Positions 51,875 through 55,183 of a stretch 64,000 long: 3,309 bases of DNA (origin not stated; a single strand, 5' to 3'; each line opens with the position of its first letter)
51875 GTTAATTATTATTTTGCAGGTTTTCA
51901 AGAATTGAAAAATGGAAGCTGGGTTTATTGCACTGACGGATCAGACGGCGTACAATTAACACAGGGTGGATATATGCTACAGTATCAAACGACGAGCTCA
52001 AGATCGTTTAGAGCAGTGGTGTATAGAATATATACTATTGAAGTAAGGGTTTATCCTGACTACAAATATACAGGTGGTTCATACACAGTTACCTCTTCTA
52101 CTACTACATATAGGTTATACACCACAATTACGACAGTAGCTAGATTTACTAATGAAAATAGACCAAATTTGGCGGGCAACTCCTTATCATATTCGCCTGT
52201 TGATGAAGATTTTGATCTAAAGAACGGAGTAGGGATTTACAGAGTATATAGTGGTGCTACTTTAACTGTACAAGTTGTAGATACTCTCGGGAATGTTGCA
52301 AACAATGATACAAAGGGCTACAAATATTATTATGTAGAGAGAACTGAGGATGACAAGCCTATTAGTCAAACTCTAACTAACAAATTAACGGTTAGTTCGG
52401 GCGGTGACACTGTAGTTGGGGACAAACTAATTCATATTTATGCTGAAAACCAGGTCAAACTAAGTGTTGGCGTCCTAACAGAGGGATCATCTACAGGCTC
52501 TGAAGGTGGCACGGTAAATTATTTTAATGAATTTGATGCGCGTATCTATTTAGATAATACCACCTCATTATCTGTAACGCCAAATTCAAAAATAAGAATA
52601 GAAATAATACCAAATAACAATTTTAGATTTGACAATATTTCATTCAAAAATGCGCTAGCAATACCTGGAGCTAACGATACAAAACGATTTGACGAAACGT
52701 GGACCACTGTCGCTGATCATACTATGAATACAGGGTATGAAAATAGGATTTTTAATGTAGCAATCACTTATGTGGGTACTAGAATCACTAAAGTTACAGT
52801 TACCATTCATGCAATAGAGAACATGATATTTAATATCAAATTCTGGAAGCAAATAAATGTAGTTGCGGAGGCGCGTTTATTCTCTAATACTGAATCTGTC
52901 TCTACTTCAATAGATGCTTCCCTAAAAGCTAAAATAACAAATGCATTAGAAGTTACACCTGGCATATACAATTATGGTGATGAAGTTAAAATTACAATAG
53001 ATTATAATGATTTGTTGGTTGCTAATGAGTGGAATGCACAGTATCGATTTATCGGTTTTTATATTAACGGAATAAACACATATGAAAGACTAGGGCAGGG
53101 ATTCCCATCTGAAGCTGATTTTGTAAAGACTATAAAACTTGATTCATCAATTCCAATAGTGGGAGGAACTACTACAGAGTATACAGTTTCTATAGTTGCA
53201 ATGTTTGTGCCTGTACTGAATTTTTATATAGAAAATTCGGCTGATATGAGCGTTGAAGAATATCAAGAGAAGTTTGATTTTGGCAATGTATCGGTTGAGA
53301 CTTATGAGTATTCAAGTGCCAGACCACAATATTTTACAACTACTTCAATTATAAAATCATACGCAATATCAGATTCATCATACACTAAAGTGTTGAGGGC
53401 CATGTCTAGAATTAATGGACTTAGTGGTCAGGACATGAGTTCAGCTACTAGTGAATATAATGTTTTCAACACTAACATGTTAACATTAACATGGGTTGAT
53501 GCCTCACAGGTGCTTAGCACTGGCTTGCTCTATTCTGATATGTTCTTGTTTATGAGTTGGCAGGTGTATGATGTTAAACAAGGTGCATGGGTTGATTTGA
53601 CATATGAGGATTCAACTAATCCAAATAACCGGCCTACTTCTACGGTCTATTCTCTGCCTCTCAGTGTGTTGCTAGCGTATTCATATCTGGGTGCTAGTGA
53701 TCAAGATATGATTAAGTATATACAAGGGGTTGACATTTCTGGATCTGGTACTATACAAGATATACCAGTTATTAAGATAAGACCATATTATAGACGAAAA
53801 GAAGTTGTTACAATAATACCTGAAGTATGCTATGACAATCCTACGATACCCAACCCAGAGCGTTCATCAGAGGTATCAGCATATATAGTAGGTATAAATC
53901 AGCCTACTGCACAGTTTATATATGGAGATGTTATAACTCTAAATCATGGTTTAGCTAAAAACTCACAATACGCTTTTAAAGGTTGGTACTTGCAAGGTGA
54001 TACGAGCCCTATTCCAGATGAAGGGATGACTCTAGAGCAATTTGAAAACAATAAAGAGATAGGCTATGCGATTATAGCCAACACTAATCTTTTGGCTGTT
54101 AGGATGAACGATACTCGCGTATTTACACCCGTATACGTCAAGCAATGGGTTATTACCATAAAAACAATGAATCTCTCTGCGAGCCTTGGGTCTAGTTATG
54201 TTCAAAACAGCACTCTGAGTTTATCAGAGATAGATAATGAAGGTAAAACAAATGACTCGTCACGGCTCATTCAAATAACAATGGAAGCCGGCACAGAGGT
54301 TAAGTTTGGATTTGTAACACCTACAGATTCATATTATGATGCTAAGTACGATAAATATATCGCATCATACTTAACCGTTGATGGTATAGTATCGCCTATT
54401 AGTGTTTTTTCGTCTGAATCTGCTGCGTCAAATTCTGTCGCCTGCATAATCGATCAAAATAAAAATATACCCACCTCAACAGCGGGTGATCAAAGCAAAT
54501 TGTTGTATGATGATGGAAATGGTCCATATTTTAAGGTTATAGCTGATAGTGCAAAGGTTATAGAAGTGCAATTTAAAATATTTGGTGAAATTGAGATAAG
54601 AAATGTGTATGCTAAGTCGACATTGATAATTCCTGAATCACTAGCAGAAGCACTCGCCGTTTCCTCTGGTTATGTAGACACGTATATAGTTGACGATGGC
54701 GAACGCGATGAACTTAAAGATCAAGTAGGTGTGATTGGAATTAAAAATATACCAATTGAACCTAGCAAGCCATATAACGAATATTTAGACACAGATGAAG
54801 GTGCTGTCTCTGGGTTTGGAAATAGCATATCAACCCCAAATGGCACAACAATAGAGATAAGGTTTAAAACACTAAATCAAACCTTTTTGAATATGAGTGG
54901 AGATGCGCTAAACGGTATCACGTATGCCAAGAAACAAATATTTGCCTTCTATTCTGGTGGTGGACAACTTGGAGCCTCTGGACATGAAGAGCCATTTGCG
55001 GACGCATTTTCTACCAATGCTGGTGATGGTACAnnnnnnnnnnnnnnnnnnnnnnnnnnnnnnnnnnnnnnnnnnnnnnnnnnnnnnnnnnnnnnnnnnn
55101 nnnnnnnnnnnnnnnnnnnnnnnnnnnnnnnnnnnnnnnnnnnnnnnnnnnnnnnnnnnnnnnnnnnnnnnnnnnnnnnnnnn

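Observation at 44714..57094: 4,126-aa protein built almost entirely of InlB-B-repeat-type modules and capped by a ~690-aa GLUG region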

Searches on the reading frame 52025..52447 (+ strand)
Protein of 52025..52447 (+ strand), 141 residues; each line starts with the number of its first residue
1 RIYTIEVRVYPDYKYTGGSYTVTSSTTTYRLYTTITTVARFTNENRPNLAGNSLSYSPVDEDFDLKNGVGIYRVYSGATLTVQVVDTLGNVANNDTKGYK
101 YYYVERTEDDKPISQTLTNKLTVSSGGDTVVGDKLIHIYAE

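Call 83: search_protein_families(library=pfam, proteins=[window:52025-52447:+], max_evalue=10)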
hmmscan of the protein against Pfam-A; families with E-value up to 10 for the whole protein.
window:52025-52447:+ (141 aa): 0 families

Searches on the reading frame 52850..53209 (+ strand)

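Call 83: search_protein_families(library=pfam, proteins=[window:52850-53209:+], max_evalue=10)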
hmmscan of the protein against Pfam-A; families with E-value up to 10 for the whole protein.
window:52850-53209:+ (120 aa): 1 family
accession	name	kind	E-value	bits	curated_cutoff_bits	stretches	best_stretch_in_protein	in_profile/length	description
PF06830.16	Root_cap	-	0.039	14.6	27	1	81-114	15-45/57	Root cap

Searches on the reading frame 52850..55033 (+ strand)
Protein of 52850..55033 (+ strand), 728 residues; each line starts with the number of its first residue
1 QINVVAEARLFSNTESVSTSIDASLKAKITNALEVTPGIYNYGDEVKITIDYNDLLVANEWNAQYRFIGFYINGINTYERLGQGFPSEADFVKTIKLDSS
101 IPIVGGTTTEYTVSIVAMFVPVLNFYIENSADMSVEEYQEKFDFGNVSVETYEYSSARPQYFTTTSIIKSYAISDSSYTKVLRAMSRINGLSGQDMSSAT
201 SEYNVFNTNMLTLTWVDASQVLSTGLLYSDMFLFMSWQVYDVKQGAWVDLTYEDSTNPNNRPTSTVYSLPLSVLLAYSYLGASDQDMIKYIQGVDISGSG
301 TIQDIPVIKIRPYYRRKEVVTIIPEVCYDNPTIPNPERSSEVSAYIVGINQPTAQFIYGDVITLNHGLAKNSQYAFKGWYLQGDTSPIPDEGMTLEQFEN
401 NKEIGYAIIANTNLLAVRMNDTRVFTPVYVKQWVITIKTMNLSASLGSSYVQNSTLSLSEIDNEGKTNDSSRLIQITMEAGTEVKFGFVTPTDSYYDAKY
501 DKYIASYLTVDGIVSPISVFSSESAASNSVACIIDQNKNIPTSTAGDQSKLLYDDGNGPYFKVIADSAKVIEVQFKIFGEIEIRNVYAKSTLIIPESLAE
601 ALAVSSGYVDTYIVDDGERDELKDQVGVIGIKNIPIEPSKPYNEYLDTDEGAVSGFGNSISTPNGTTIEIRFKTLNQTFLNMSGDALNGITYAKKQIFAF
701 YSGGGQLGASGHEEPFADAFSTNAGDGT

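Call 95: search_solved_structures(query=A7, max_evalue=5)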
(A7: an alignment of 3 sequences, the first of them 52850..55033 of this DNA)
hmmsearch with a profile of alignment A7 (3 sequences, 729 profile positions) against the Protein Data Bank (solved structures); distinct sequences matched with E-value up to 5: 0.

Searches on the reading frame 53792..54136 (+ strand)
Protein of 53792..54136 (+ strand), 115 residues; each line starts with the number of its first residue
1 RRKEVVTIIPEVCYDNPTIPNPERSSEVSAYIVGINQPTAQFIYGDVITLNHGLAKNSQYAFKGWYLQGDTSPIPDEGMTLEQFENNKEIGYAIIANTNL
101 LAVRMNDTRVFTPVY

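Call 83: search_protein_families(library=pfam, proteins=[window:53792-54136:+], max_evalue=10)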
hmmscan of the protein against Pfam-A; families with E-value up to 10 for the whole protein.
window:53792-54136:+ (115 aa): 1 family
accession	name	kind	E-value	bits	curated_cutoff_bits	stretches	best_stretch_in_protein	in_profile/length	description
PF09479.16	Flg_new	-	0.027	15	27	1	41-70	15-43/65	Listeria-Bacteroides repeat domain (List_Bact_rpt)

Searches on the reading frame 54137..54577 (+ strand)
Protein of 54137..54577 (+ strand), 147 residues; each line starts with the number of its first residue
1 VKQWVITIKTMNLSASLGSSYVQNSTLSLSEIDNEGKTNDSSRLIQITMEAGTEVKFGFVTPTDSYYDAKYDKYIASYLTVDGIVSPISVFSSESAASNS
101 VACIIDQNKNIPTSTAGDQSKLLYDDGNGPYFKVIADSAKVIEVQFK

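Call 83: search_protein_families(library=pfam, proteins=[window:54137-54577:+], max_evalue=10)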
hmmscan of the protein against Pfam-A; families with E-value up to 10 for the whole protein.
window:54137-54577:+ (147 aa): 1 family
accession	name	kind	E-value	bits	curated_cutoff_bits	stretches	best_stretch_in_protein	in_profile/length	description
PF24667.1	MORN_DRC7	-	0.14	12.3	26.8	1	65-97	8-39/283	Dynein regulatory complex subunit 7 MORN domain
